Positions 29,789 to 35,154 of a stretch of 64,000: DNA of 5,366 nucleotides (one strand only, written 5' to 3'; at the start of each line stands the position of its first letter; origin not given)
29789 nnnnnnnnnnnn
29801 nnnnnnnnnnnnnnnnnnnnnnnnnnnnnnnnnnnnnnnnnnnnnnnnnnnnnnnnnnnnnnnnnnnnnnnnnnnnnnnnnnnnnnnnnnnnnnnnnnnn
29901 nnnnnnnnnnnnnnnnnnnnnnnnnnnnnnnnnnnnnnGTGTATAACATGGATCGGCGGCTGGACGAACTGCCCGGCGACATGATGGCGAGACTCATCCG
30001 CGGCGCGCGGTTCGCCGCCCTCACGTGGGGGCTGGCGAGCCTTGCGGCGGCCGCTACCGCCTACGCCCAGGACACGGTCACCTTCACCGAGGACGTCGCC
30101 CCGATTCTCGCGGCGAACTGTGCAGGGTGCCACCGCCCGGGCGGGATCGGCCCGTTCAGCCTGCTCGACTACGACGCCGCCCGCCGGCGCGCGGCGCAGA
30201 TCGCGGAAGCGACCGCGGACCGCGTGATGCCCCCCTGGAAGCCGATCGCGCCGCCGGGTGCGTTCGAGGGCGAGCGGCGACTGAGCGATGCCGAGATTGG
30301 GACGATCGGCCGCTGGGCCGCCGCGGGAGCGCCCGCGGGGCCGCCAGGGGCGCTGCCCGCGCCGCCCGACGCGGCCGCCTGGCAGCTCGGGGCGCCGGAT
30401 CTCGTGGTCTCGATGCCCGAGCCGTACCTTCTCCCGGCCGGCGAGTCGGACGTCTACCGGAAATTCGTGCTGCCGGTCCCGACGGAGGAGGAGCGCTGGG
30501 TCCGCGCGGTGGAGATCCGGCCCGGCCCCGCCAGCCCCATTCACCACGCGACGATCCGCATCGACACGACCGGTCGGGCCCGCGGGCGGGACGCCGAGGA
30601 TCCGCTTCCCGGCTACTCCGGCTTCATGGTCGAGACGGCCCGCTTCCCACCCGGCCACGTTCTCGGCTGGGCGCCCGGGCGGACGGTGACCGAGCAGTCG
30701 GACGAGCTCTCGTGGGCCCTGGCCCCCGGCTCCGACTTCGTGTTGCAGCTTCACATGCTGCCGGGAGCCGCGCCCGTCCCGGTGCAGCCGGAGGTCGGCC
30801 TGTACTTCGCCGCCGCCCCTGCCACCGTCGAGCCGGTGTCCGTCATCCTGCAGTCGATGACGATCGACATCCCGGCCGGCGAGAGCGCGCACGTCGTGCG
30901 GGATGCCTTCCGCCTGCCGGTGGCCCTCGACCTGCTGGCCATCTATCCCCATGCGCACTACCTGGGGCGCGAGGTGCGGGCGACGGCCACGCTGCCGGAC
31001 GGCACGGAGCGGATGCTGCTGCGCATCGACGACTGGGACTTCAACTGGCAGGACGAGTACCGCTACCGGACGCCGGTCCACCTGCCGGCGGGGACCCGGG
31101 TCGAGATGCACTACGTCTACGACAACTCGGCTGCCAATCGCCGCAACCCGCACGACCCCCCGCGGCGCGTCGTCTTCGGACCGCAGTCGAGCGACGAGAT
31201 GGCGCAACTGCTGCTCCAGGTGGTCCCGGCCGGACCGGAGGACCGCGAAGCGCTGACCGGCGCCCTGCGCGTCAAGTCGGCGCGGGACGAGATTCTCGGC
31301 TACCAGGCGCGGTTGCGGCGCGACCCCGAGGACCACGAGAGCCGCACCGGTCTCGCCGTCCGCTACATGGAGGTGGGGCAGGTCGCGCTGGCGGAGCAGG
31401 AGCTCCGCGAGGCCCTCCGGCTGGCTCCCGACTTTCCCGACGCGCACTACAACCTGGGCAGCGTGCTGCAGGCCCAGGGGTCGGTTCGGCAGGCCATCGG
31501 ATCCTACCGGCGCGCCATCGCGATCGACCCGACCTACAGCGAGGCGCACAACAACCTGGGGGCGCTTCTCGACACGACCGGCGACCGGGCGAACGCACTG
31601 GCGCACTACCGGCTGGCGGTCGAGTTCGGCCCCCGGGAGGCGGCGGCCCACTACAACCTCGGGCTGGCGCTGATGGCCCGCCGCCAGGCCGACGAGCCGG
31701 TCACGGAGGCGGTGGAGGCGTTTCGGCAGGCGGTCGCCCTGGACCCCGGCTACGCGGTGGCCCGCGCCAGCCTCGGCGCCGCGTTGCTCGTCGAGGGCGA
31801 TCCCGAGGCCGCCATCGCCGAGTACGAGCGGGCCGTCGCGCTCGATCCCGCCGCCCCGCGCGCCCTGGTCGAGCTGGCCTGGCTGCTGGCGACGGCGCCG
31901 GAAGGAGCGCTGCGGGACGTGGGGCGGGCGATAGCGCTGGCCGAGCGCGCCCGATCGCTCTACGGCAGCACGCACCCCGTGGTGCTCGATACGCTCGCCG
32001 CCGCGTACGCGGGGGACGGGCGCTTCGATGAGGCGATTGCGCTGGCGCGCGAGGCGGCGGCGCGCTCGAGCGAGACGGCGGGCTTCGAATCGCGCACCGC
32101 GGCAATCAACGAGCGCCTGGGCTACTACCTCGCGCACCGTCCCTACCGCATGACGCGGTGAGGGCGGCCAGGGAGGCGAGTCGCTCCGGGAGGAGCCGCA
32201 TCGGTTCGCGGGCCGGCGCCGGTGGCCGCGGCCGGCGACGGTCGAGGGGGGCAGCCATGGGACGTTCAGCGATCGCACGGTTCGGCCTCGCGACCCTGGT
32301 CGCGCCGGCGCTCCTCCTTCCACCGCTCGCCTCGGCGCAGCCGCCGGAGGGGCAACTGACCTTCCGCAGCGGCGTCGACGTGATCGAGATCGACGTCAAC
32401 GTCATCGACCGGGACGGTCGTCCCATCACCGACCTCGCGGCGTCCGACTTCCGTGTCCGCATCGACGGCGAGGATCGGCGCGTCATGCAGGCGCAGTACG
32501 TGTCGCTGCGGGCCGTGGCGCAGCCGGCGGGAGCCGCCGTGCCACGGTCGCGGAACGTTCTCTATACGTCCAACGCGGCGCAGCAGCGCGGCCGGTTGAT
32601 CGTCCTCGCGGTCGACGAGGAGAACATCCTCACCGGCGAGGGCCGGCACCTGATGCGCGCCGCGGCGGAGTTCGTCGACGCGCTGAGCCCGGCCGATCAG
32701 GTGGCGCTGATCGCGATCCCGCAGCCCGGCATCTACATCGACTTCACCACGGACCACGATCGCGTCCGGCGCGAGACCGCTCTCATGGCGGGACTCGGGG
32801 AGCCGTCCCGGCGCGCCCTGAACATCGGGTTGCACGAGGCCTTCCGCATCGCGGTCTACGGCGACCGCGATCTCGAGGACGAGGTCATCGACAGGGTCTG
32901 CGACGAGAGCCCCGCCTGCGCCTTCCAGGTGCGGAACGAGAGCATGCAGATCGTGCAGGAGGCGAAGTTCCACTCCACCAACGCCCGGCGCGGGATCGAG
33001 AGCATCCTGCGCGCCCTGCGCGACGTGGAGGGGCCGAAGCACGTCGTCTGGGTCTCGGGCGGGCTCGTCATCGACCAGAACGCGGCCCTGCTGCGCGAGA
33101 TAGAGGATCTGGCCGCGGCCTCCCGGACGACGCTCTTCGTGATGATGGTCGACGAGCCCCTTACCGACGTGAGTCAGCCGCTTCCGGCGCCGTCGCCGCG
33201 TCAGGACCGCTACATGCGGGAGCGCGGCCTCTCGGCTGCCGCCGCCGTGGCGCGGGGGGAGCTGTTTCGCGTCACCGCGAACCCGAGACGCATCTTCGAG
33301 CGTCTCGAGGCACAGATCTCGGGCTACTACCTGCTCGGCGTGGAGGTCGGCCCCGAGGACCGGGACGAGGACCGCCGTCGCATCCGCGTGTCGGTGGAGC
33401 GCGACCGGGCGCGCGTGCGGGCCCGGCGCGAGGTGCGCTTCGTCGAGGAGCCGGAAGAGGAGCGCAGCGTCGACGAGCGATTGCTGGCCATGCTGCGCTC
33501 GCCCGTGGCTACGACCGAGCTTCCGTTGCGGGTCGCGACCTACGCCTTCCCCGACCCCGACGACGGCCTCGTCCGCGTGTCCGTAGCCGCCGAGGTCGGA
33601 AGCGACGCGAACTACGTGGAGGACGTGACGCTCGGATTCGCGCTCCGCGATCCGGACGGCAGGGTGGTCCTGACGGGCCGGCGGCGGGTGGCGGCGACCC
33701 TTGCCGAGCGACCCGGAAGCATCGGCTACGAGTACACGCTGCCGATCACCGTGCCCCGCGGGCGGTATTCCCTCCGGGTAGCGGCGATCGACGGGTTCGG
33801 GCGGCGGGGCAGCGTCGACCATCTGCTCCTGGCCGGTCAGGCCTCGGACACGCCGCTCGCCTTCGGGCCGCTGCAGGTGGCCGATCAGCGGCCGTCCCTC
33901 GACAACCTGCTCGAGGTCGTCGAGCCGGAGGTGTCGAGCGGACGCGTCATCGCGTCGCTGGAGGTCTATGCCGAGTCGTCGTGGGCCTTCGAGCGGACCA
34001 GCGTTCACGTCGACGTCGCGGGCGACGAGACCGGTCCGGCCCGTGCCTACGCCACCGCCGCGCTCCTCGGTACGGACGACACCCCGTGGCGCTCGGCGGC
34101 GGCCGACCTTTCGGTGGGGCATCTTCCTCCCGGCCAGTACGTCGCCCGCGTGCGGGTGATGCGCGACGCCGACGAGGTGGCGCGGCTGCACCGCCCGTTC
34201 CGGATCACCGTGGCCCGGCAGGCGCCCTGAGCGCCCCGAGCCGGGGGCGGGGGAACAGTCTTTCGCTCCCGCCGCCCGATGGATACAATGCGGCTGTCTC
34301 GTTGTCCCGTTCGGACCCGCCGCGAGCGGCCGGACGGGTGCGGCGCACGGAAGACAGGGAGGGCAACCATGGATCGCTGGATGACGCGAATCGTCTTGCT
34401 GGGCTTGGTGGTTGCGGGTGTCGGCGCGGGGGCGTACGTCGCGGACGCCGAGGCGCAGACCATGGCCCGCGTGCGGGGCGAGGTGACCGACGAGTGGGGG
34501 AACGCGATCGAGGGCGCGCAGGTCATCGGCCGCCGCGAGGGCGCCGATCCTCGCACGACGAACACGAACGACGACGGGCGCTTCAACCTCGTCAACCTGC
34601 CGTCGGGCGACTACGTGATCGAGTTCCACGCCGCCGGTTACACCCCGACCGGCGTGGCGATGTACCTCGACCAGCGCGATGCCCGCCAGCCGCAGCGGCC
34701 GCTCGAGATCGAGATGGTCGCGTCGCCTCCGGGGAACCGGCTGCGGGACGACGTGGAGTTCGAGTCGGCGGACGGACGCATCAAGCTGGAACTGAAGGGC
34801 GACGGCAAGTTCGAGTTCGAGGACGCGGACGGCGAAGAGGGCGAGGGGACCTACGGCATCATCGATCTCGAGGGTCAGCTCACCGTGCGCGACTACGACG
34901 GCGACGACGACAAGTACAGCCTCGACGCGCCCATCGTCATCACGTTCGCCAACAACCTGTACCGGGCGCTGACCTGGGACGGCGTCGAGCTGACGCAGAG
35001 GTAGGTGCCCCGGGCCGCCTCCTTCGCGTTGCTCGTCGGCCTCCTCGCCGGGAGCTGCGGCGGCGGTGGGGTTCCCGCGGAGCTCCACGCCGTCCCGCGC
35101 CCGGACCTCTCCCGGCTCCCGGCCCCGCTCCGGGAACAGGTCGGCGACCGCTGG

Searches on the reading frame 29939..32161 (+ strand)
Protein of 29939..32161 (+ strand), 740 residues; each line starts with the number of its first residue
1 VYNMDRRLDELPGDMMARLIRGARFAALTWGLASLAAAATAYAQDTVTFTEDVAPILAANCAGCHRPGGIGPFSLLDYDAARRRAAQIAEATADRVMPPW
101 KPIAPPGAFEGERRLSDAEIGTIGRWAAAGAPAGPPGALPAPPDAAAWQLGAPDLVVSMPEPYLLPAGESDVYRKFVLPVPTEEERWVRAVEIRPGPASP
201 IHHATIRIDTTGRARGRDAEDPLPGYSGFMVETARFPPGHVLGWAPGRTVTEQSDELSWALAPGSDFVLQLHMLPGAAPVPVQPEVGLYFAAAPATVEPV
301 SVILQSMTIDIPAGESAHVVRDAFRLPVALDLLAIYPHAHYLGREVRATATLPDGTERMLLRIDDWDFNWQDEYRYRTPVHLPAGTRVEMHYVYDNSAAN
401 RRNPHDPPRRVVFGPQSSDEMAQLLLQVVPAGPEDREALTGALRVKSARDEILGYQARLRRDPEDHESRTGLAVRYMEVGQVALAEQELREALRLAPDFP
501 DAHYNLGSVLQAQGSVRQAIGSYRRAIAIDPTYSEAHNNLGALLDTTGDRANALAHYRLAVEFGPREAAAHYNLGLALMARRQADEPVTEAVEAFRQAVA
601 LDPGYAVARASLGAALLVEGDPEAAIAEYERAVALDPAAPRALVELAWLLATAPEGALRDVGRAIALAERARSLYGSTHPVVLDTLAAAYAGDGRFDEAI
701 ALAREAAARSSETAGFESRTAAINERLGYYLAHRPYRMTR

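Call 11: search_protein_families(library=pfam, proteins=[window:29939-32161:+], max_evalue=0.001)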
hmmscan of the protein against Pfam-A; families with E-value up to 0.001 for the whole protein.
window:29939-32161:+ (740 aa): 15 families
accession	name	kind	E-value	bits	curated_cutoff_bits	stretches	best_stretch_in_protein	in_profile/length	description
PF13414.12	TPR_11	-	3.1e-30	104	26.8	4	476-514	4-42/42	TPR repeat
PF07719.23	TPR_2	-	8.5e-28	94.6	27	1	500-533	1-34/34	Tetratricopeptide repeat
PF00515.34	TPR_1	-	3.6e-26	90.3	27.8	1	500-533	1-34/34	Tetratricopeptide repeat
PF13431.12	TPR_17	-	6.7e-26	88.8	24.4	1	523-549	2-28/34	Tetratricopeptide repeat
PF13181.12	TPR_8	-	1.2e-19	69.1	25.7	0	501-532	2-33/34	Tetratricopeptide repeat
PF13432.12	TPR_16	-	2.4e-18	66.6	32.7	3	472-533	3-64/65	Tetratricopeptide repeat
PF13428.12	TPR_14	-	8.2e-16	57.4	23.5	1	608-647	3-42/44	Tetratricopeptide repeat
PF14559.12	TPR_19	-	2.8e-13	50.4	25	1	477-538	2-63/68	Tetratricopeptide repeat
PF13424.12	TPR_12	-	7.4e-13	48.9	30.1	1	502-562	5-73/77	Tetratricopeptide repeat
PF23914.1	TPR_CcmH_CycH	-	4e-09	36.9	42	0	595-701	39-142/158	Cytochrome c-type biogenesis protein H TPR domain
PF14561.12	TPR_20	-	9.3e-08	32.7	25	0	487-558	9-82/90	Tetratricopeptide repeat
PF24575.1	TPR_Slam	-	5.4e-07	30.4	35.2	0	577-625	54-100/104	Surface lipoprotein assembly modifier, N-terminal TPR repeats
PF13176.12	TPR_7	-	5.4e-07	29.6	27.9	0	502-531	1-30/36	Tetratricopeptide repeat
PF13374.12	TPR_10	-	4e-06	27.1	27.5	0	683-716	5-38/42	Tetratricopeptide repeat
PF13442.11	Cytochrome_CBB3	-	0.00064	20.4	27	0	54-102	7-53/68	Cytochrome C oxidase, cbb3-type, subunit III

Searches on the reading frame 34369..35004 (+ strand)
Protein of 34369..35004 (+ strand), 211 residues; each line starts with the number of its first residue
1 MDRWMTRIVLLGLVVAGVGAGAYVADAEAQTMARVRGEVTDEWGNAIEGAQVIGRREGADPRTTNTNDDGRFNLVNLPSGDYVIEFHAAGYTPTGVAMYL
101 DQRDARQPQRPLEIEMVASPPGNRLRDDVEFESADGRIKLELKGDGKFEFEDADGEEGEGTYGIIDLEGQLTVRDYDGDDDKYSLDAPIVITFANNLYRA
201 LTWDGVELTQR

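Call 11: search_protein_families(library=pfam, proteins=[window:34369-35004:+], max_evalue=0.001)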
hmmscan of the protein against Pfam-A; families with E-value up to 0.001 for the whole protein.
window:34369-35004:+ (211 aa): 4 families
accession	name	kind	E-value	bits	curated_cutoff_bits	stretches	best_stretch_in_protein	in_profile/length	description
PF13620.12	CarboxypepD_reg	-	5.5e-13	49.5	32.3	1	35-96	2-64/82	Carboxypeptidase regulatory-like domain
PF13715.12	CarbopepD_reg_2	-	7.5e-08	32.7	32.2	1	35-101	1-65/88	CarboxypepD_reg-like domain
PF17210.9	SdrD_B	-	3.6e-05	24.4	29.7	1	41-98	18-77/112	SdrD B-like domain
PF09430.16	EMC7_beta-sandw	-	4.6e-05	24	26.6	0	59-92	18-51/122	ER membrane protein complex subunit 7, beta-sandwich domain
